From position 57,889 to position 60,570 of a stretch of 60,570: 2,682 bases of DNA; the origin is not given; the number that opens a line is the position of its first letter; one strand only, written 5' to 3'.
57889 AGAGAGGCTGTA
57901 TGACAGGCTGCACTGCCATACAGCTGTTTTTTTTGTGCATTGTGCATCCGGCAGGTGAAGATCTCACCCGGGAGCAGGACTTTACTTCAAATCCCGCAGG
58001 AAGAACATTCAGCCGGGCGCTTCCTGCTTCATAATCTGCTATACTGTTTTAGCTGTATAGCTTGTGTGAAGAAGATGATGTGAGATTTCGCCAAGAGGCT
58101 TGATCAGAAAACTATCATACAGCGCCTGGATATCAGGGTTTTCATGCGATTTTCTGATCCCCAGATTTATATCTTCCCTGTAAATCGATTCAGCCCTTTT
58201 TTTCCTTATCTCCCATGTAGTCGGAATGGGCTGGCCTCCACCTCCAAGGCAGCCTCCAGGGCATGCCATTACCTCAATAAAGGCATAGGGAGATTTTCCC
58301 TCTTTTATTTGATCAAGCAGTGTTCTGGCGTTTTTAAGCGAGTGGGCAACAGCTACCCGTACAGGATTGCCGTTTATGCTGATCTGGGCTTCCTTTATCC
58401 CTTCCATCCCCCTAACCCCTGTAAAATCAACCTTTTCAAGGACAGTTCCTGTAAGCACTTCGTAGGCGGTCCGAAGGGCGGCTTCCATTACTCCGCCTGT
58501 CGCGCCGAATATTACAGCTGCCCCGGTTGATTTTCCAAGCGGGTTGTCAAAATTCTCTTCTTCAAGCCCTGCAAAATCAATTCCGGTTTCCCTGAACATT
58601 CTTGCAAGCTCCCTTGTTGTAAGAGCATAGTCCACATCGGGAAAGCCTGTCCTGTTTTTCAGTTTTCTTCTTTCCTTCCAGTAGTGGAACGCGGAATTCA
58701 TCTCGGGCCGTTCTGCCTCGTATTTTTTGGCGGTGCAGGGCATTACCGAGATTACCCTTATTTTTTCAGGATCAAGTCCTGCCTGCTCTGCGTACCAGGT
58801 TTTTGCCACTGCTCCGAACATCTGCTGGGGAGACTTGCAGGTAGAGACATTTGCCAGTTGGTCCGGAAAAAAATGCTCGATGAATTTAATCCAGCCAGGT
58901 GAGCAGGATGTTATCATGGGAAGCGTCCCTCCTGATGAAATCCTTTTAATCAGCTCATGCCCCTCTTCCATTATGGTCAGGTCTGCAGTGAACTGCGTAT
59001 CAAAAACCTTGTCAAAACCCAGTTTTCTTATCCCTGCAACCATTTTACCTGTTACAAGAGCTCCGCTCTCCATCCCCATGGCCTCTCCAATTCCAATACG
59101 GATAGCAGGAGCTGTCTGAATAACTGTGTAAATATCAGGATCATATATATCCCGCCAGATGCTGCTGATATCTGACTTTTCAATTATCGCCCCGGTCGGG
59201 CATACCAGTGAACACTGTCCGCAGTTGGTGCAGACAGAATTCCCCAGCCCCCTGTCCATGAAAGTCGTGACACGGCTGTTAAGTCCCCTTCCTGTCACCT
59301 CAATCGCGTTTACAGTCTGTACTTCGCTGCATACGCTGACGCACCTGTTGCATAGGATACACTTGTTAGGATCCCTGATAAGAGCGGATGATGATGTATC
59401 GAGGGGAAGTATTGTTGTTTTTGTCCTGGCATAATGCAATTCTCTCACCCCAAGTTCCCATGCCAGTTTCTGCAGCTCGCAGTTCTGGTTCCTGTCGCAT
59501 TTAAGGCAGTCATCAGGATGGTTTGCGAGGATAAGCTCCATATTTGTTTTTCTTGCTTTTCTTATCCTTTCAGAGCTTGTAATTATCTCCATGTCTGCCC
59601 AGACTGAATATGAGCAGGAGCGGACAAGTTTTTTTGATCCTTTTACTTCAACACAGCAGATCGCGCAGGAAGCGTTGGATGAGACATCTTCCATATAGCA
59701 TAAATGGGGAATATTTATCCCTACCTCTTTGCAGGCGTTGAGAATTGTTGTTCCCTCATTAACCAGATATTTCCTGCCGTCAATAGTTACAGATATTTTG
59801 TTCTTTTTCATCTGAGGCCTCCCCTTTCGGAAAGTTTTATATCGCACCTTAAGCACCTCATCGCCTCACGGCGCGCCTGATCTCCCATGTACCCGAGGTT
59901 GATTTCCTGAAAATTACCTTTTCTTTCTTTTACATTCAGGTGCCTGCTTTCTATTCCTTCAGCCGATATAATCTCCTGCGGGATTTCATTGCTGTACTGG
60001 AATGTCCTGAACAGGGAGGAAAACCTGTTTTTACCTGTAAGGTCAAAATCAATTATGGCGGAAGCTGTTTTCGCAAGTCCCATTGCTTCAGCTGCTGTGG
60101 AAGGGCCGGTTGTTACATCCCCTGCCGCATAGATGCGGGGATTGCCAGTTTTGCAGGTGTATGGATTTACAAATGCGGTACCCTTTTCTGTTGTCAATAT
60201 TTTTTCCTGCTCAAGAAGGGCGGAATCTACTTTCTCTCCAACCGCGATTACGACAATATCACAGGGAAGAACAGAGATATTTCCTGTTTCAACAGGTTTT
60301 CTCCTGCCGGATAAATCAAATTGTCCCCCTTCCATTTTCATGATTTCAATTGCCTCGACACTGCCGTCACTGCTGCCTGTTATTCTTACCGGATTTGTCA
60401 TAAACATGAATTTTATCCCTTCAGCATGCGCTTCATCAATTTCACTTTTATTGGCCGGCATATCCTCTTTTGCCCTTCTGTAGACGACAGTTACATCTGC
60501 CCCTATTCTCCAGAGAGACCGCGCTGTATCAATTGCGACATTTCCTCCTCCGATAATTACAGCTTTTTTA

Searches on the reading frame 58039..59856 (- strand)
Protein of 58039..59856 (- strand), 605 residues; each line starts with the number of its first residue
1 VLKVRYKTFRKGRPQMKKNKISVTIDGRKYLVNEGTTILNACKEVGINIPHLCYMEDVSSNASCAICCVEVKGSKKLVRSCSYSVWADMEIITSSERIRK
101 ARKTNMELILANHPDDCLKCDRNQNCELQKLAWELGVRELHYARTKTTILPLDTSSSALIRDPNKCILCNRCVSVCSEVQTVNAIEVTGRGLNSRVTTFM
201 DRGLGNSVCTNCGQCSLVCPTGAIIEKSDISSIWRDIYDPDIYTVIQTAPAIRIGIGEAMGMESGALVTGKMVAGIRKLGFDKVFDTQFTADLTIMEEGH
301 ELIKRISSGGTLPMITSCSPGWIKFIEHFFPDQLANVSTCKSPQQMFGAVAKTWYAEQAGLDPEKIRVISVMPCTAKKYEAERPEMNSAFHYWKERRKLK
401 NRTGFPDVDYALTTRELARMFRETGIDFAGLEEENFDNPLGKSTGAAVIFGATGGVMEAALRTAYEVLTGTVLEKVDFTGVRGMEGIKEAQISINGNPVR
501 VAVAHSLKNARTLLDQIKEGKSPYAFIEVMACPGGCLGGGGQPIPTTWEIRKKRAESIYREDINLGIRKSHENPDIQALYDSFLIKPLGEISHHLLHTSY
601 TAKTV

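Call 3: search_protein_families(library=pfam, proteins=[window:58039-59856:-], max_evalue=0.001)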
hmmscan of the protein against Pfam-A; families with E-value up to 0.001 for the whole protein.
window:58039-59856:- (605 aa): 15 families
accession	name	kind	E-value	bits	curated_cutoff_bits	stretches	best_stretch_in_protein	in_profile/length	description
PF02906.19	Fe_hyd_lg_C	-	5.9e-96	321.3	22.1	1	244-540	3-245/245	Iron only hydrogenase large subunit, C-terminal domain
PF02256.22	Fe_hyd_SSU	-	4e-23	81.6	24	1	549-603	2-56/56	Iron hydrogenase small subunit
PF13510.11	Fer2_4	-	7.1e-19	68.1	22.8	1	19-95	2-81/82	2Fe-2S iron-sulfur cluster binding domain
PF10588.14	NADH-G_4Fe-4S_3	-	1.6e-17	63.2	27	1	102-139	1-38/40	NADH-ubiquinone oxidoreductase-G iron-sulfur binding region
PF22117.2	Fer4_Nqo3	-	1.9e-08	34.8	27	1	163-224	8-66/67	NADH-quinone oxidoreductase subunit 3, ferredoxin-like domain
PF12838.12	Fer4_7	-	2.1e-08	34.9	27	1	165-223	1-52/52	4Fe-4S dicluster domain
PF00037.32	Fer4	-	2.4e-07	30.7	21.1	2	208-224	7-23/24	4Fe-4S binding domain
PF13237.11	Fer4_10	-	6.9e-07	29.5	25.5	0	159-179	2-24/53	4Fe-4S dicluster domain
PF14697.11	Fer4_21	-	1.1e-06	29.1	35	1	162-224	4-57/59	4Fe-4S dicluster domain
PF12837.12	Fer4_6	-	2.8e-05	24.3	25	1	162-178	5-21/24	4Fe-4S binding domain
PF13187.11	Fer4_9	-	3.4e-05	24.2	27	1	165-224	1-52/52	4Fe-4S dicluster domain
PF13484.11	Fer4_16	-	6.3e-05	24.1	30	0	209-227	2-20/66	4Fe-4S double cluster binding domain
PF13183.11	Fer4_8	-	9.2e-05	23.3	27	1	164-222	3-67/68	4Fe-4S dicluster domain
PF25160.1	LdpA_Fe-S-bd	-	0.00019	21.6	27.6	0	203-228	22-47/49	LdpA Fe-S cluster-binding domain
PF13459.11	Fer4_15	-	0.00082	20.5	22.4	0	162-179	4-21/66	4Fe-4S single cluster domain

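Call 4: search_protein_families(library=ncbifam, proteins=[window:58039-59856:-], max_evalue=0.001)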
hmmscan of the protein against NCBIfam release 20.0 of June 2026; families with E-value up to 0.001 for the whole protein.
window:58039-59856:- (605 aa): 23 families
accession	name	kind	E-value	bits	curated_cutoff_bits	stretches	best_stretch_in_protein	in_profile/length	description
NF040763.1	FeFe_hydrog_A6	exception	2.5e-260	864.8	765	1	21-603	1-571/571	NADH-dependent [FeFe] hydrogenase, group A6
NF040762.1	Hydr_FeFe_Clost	exception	9.6e-175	582.4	900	1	22-601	2-572/572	ferredoxin hydrogenase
TIGR02512.1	FeFe_hydrog_A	subfamily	2.1e-157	523.8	405.95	1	159-544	2-374/375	[FeFe] hydrogenase, group A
NF005745.0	PRK07569.1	equivalog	1.5e-56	191.4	333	1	22-229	5-212/238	bidirectional hydrogenase complex protein HoxU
TIGR04105.1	FeFe_hydrog_B1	subfamily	3e-47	161.4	450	2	160-490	139-429/462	monomeric [FeFe] hydrogenase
TIGR01973.1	NuoG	equivalog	9.8e-47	160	470.05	1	23-228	1-202/606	NADH-quinone oxidoreductase subunit NuoG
NF006305.0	PRK08493.1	equivalog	2e-37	128.8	591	1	20-227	1-224/819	NADH-quinone oxidoreductase subunit G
NF005895.0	PRK07860.1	equivalog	4e-34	117.7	802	1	14-225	11-221/811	NADH-quinone oxidoreductase subunit G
NF009454.0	PRK12814.1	equivalog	1.2e-23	83.4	916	1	19-118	2-101/657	putative NADPH-dependent glutamate synthase small subunit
TIGR01971.1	NuoI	subfamily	4.8e-07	29.4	113.05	1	159-228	35-102/121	NADH-quinone oxidoreductase, chain I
NF006221.0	PRK08348.1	subfamily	3.8e-06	26.6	124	1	158-242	38-110/136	NADH-plastoquinone oxidoreductase subunit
NF045480.1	FdxA_Actino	equivalog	5.8e-06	26.5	125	0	208-239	39-70/107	ferredoxin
NF004538.0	PRK05888.1-4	equivalog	1.2e-05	24.9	135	1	164-228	61-121/162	NADH-quinone oxidoreductase subunit NuoI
NF041837.1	rnfC_Methano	equivalog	1.8e-05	23.8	650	1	151-222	345-412/438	Rnf electron transport complex subunit RnfC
NF004539.0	PRK05888.1-5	equivalog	3e-05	23.7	225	1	164-228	61-121/162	NADH-quinone oxidoreductase subunit NuoI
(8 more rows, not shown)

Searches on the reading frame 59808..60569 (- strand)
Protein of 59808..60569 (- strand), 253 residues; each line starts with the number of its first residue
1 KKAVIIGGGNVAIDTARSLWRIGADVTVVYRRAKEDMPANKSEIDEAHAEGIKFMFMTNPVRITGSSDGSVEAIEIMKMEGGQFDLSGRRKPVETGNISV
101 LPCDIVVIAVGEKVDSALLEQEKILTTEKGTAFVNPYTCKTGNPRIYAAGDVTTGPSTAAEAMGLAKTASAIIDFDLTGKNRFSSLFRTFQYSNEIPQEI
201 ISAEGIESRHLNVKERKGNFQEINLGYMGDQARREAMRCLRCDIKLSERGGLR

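Call 3: search_protein_families(library=pfam, proteins=[window:59808-60569:-], max_evalue=0.001)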
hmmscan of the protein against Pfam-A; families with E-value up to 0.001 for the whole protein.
window:59808-60569:- (253 aa): 4 families
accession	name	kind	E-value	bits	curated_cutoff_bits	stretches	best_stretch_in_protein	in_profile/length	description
PF07992.20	Pyr_redox_2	-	1.4e-24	87.5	26.1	1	1-163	143-288/291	Pyridine nucleotide-disulphide oxidoreductase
PF00070.33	Pyr_redox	-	1.5e-11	45.1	22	1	2-76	1-79/82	Pyridine nucleotide-disulphide oxidoreductase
PF13738.12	Pyr_redox_3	-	3.7e-11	43.3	30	1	2-150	166-305/305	Pyridine nucleotide-disulphide oxidoreductase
PF13241.12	NAD_binding_7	-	5.9e-05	24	22.1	1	1-44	8-55/104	Putative NAD(P)-binding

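Call 4: search_protein_families(library=ncbifam, proteins=[window:59808-60569:-], max_evalue=0.001)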
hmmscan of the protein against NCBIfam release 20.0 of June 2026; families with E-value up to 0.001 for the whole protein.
window:59808-60569:- (253 aa): 49 families (the best 25 are shown)
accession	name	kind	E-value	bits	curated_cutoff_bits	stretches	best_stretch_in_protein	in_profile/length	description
NF009454.0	PRK12814.1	equivalog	6.2e-56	190.1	916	1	1-251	324-581/657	putative NADPH-dependent glutamate synthase small subunit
NF009410.0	PRK12771.1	subfamily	4.8e-54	183.9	516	1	1-242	269-511/566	NAD(P)-binding protein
NF009414.0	PRK12778.1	equivalog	1.2e-49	169.2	1103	2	1-177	571-749/752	bifunctional dihydroorotate dehydrogenase B NAD binding subunit/NADPH-dependent glutamate synthase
TIGR01316.1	gltA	equivalog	7.5e-46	156.8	471.75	2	1-174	273-446/449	NADPH-dependent glutamate synthase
TIGR03315.1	Se_ygfK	equivalog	4.7e-45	153.4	835.3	1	1-243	667-887/1012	putative selenate reductase subunit YgfK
NF009413.0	PRK12775.1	equivalog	7.8e-35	120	1895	2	3-175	574-752/1006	putative trifunctional 2-polyprenylphenol hydroxylase/glutamate synthase subunit beta/ferritin domain-containing protein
NF009408.0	PRK12769.1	equivalog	1.8e-34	118.9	1003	2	2-174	470-649/659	formate-dependent uric acid utilization protein AegA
TIGR01318.1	gltD_gamma_fam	subfamily_domain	6e-34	117.4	482.95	2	1-173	283-462/467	glutamate synthase, small subunit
NF009415.0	PRK12779.1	equivalog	3.1e-32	111.4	1519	1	1-181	448-632/944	putative bifunctional glutamate synthase subunit beta/2-polyprenylphenol hydroxylase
NF009409.0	PRK12770.1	subfamily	9e-31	107.2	343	1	1-178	174-351/360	putative glutamate synthase subunit beta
NF010590.0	PRK13984.1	equivalog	2.7e-25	88.6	946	2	2-173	425-602/611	putative oxidoreductase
NF009451.0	PRK12809.1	equivalog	1.1e-20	73.5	1154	1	1-170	452-627/639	formate-dependent uric acid utilization protein YgfT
TIGR01292.1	TRX_reduct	equivalog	2.9e-15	55.8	343.45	1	1-165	142-288/300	thioredoxin-disulfide reductase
TIGR01350.1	lipoamide_DH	equivalog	1.6e-12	46.9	408.8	1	2-172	172-328/461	dihydrolipoyl dehydrogenase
TIGR02053.1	MerA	equivalog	1.2e-11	44.3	454.45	1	2-158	169-313/465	mercury(II) reductase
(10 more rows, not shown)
